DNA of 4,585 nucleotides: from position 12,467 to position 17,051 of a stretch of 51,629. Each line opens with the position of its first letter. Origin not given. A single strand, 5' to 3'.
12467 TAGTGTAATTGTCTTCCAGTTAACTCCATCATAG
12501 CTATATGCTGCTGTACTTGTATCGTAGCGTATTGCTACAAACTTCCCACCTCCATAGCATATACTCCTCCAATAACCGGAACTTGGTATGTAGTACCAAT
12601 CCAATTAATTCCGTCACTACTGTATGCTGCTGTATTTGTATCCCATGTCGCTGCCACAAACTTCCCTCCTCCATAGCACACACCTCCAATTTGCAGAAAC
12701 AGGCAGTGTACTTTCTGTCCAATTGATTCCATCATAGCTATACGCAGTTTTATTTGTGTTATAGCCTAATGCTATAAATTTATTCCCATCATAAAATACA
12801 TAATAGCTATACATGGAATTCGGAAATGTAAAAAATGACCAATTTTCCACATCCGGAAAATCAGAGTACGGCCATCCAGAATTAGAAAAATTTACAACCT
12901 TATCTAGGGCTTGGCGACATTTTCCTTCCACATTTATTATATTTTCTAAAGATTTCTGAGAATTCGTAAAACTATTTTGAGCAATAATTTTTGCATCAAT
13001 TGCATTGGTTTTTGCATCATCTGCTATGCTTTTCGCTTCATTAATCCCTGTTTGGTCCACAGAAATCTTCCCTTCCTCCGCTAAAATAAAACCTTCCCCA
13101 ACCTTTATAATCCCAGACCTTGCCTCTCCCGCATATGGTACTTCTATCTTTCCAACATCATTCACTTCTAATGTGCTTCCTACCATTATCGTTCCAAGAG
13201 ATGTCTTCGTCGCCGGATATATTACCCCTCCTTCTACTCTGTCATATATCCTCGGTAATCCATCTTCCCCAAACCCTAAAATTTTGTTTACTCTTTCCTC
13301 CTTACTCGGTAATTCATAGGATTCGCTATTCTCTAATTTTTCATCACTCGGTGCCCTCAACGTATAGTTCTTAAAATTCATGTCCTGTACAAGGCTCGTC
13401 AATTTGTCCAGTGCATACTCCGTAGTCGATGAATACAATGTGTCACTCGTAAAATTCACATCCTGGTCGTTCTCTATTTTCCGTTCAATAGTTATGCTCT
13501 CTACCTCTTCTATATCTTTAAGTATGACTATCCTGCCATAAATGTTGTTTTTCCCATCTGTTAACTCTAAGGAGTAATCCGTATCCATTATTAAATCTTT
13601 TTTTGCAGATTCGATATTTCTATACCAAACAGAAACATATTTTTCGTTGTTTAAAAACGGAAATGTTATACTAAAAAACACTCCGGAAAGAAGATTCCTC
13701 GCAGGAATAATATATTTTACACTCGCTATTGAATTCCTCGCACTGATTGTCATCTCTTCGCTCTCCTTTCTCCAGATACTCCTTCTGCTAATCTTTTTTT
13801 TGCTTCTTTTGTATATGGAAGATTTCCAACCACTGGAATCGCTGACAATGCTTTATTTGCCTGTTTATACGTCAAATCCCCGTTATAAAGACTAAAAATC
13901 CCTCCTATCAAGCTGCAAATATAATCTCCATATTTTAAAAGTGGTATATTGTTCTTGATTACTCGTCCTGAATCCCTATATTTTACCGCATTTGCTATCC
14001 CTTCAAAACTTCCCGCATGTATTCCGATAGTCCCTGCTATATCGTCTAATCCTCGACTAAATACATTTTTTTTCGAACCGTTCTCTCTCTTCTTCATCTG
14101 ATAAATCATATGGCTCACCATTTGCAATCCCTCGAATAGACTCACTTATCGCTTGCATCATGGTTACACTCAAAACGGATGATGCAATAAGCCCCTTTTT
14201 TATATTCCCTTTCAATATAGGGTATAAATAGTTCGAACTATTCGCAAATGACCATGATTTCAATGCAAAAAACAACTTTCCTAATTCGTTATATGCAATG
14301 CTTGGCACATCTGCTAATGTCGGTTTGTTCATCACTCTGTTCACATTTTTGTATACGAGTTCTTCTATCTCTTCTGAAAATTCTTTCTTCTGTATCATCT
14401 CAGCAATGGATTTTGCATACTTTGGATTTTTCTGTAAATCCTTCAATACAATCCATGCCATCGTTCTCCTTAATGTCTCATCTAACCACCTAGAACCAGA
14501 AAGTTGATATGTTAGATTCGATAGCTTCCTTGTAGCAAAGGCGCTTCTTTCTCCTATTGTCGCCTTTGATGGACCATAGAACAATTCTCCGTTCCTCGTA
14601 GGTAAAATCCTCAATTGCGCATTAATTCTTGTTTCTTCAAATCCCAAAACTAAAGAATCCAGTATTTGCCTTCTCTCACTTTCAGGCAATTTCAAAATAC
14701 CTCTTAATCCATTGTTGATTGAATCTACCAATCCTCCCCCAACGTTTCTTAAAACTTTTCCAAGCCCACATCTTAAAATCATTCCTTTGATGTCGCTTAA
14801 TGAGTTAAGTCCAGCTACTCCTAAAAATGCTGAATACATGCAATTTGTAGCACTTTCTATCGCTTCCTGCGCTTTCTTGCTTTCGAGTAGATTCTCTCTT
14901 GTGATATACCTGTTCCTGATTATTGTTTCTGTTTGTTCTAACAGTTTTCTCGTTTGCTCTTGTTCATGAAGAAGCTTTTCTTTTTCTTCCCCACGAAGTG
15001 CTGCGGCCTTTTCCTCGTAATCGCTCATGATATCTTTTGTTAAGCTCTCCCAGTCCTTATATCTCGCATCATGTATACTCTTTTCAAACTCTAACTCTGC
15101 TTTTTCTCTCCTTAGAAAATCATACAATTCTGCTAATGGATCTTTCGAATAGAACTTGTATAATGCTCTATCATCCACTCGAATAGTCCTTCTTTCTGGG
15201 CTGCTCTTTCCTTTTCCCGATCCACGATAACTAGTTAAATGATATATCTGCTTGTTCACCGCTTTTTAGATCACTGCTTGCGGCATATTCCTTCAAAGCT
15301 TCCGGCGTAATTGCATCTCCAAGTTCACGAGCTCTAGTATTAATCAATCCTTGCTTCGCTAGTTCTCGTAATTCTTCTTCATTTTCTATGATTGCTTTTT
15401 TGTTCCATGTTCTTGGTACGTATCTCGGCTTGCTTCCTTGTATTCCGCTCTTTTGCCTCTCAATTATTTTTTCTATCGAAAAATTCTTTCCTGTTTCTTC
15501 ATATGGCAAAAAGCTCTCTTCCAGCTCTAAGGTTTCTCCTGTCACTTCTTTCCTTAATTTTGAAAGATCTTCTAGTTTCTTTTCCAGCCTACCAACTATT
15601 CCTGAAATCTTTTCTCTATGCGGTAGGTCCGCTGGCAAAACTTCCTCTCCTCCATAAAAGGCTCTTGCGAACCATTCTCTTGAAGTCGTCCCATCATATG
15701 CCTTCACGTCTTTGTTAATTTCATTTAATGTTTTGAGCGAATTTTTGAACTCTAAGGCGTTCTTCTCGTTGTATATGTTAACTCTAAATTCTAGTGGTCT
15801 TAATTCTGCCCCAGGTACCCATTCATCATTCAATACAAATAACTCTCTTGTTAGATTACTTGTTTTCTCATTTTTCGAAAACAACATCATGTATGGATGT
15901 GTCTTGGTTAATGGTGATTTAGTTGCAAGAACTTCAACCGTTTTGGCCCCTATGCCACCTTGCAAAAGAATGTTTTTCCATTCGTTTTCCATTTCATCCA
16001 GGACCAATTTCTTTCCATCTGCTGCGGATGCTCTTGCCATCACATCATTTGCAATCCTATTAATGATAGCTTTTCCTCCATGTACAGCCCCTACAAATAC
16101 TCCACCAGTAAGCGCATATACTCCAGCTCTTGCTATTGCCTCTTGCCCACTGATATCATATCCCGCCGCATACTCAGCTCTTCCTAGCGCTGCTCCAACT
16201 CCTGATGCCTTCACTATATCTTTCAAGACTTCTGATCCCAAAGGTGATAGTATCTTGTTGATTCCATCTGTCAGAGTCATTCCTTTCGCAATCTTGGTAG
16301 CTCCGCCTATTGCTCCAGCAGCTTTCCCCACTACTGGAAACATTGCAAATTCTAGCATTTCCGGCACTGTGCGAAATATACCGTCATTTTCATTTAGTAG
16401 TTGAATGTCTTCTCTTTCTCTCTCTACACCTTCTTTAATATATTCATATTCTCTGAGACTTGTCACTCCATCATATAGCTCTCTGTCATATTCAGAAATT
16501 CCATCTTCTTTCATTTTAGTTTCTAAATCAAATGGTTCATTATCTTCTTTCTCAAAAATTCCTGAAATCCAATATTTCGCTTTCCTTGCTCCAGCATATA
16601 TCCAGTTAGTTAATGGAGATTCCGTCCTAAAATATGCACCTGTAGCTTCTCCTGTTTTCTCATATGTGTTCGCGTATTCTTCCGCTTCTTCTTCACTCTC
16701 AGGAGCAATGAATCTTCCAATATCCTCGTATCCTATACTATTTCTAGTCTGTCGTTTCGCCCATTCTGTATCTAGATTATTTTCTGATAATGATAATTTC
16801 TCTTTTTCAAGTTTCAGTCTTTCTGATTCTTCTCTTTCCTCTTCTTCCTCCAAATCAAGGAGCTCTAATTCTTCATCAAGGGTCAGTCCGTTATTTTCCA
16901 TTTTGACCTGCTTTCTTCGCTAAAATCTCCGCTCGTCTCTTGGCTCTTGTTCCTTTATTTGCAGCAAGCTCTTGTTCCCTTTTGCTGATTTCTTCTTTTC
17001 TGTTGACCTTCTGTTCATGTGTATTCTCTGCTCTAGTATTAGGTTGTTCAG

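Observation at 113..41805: Family of GC-rich ~45-nt hairpins with covarying stems and a conserved loop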

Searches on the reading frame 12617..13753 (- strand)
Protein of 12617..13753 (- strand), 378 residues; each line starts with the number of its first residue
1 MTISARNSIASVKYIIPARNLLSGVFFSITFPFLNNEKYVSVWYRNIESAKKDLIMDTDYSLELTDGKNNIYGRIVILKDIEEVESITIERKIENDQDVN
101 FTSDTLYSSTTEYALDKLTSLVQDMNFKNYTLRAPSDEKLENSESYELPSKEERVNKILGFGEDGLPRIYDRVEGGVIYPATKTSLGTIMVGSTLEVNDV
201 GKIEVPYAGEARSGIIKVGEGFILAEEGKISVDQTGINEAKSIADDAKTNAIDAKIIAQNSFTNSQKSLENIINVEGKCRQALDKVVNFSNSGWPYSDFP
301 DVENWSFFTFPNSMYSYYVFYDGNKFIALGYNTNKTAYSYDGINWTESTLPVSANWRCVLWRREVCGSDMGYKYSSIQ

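Call 12: search_protein_families(library=pfam, proteins=[window:12617-13753:-])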
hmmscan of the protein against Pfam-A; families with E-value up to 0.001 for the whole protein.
window:12617-13753:- (378 aa): 0 families

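Call 25: search_protein_families(library=phrogs, proteins=[window:12617-13753:-])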
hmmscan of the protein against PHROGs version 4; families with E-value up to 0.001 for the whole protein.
window:12617-13753:- (378 aa): 2 families
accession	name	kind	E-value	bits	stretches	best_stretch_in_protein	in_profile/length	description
phrog_1640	-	tail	1e-05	25.9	0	27-125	21-117/765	tail protein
phrog_9625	-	unknown function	1.2e-05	24.1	1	177-256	446-530/1586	-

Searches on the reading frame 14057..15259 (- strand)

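Call 25: search_protein_families(library=phrogs, proteins=[window:14057-15259:-])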
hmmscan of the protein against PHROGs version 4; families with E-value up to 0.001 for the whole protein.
window:14057-15259:- (400 aa): 3 families
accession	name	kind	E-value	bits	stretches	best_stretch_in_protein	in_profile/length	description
phrog_342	-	head and packaging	1.8e-06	27.3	1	101-277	795-967/1235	internal virion protein with endolysin domain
phrog_684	-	head and packaging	0.00013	21.5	0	101-279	358-518/840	virion structural protein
phrog_16310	-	unknown function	0.00019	19.9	0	300-349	1215-1264/1411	-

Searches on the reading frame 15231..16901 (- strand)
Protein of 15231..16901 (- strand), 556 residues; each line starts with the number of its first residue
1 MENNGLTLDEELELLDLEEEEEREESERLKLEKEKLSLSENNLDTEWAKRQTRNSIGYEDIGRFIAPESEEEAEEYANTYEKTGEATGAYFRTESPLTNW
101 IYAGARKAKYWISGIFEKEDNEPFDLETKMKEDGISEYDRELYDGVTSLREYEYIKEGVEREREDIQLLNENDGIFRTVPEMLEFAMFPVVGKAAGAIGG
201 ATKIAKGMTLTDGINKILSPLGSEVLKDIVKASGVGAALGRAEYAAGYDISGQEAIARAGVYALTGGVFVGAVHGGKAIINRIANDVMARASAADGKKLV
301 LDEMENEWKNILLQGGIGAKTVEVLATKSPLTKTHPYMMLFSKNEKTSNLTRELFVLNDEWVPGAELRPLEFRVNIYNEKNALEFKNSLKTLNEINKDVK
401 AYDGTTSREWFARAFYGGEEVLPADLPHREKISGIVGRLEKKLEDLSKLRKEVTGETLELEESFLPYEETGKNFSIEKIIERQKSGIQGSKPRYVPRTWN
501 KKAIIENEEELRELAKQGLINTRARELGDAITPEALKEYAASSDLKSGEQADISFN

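Call 12: search_protein_families(library=pfam, proteins=[window:15231-16901:-])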
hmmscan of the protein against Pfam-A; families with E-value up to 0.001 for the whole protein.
window:15231-16901:- (556 aa): 0 families

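Call 25: search_protein_families(library=phrogs, proteins=[window:15231-16901:-])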
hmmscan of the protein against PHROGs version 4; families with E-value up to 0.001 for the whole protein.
window:15231-16901:- (556 aa): 1 family
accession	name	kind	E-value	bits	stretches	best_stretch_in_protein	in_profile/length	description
phrog_342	-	head and packaging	3.3e-13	49.6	1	68-311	210-416/1235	internal virion protein with endolysin domain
